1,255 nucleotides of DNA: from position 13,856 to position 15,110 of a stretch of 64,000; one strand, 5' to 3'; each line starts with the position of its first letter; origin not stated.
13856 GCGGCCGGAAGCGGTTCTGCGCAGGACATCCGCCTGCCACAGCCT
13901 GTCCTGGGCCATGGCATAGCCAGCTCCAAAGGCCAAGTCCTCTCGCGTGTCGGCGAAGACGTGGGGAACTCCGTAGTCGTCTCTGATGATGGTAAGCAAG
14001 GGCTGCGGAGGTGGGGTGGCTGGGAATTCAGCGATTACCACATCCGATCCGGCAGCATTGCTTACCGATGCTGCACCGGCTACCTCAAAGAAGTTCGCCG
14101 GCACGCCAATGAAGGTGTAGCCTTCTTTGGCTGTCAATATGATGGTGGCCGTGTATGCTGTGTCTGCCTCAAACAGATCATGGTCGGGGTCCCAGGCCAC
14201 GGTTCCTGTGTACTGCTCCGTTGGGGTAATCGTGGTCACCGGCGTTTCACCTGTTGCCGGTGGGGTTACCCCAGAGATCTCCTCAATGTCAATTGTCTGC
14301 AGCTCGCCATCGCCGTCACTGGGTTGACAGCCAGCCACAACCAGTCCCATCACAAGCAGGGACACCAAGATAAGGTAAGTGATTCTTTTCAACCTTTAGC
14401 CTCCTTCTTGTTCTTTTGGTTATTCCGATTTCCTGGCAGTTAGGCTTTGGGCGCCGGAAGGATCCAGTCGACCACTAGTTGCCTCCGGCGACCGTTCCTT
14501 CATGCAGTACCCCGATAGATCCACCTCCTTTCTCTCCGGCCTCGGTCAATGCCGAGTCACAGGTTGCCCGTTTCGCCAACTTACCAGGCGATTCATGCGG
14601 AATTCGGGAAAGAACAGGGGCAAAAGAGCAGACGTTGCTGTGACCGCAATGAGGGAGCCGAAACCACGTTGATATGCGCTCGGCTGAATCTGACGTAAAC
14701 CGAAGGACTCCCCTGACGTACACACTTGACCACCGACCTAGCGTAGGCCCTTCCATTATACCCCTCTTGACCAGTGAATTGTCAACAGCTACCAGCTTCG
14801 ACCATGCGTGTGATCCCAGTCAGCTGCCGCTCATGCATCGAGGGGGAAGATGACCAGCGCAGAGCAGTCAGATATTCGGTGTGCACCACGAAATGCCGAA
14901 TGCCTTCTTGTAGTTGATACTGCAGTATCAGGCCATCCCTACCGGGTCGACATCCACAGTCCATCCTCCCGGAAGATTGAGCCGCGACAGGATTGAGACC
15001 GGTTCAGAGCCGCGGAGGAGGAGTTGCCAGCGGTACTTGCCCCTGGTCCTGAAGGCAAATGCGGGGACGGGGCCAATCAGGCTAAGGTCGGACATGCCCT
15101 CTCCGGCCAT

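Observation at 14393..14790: Long (~350-390 nt) paralogous 5' leaders with an internal SD-like GGAGG and a short uORF ahead of both cassette genes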

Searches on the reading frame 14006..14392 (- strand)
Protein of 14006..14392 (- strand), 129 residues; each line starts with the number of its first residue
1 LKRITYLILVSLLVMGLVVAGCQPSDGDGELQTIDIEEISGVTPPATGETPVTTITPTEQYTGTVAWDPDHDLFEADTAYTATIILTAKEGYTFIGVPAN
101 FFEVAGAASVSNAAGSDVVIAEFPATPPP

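Call 15: find_homologous_proteins(query=window:14006-14392:-)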
Query seq(129 aa) (129 aa): 6 proteins with E <= 0.001 among 22 candidates.
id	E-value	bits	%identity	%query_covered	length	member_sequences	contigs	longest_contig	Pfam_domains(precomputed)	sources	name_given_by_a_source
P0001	1.0e-41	160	63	100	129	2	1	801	-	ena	-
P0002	3.7e-37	145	57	100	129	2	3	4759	-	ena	-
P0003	1.8e-20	91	60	74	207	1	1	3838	-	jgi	jgi:hypothetical protein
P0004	1.4e-18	85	41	89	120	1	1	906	-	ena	-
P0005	6.2e-10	57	67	33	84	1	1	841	-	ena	-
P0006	7.5e-10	57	66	39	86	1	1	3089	-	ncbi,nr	ncbi:MAG: hypothetical protein NTW73_03410, partial [Candidatus Parcubacteria bacterium]|nr:hypothet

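Call 16: find_encoding_contigs(protein=P0002, flank=5000)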
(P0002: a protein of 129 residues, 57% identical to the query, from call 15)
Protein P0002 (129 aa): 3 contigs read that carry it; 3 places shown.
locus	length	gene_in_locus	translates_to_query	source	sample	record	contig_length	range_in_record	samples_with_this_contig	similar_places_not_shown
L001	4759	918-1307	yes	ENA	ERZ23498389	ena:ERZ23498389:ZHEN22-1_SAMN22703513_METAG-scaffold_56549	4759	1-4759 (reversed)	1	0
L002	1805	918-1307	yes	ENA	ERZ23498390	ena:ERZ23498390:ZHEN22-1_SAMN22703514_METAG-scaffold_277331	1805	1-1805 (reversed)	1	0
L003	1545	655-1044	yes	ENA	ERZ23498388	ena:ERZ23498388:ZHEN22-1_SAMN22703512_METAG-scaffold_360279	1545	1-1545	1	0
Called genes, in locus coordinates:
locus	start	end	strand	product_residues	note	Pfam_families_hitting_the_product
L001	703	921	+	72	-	-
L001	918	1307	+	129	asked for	-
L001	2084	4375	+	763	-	PF07494:Reg_prop (faint), PF02369:Big_1 (weak), PF13620:CarboxypepD_reg (weak), PF17210:SdrD_B (weak)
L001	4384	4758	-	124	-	?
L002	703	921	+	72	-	-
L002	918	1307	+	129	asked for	-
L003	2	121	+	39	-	?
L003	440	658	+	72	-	-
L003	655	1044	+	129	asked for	-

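Call 17: find_encoding_contigs(protein=P0003, flank=5000)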
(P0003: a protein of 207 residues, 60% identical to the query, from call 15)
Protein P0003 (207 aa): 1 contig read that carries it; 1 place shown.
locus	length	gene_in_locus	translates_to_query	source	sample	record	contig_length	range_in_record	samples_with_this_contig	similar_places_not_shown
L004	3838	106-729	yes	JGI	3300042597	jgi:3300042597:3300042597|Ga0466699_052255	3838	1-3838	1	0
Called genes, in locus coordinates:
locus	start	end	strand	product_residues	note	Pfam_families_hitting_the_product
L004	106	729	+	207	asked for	-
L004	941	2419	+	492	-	-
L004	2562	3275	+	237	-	-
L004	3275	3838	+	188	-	?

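Call 18: find_encoding_contigs(protein=P0001, flank=5000)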
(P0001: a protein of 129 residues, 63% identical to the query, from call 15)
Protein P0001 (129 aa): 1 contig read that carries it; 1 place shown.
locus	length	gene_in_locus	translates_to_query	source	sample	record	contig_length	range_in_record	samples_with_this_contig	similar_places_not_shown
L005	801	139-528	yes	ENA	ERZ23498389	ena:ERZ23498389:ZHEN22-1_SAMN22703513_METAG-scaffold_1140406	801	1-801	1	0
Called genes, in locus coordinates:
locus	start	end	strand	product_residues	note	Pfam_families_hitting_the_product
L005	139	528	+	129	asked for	-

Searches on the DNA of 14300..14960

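Call 10: search_rna_families(source=window, start=14300, end=14960, threshold=evalue, max_evalue=10)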
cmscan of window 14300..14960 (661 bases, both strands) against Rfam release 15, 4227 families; matches with E-value up to 10: 2.
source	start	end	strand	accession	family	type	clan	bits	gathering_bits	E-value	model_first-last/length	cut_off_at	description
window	14645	14689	+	RF01274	sR45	Gene; snRNA; snoRNA; CD-box;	-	14.3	40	2.9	1-55/55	no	Small nucleolar RNA sR45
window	14636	14689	+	RF01120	sR33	Gene; snRNA; snoRNA; CD-box;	-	12.6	37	7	1-55/55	no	Small nucleolar RNA sR33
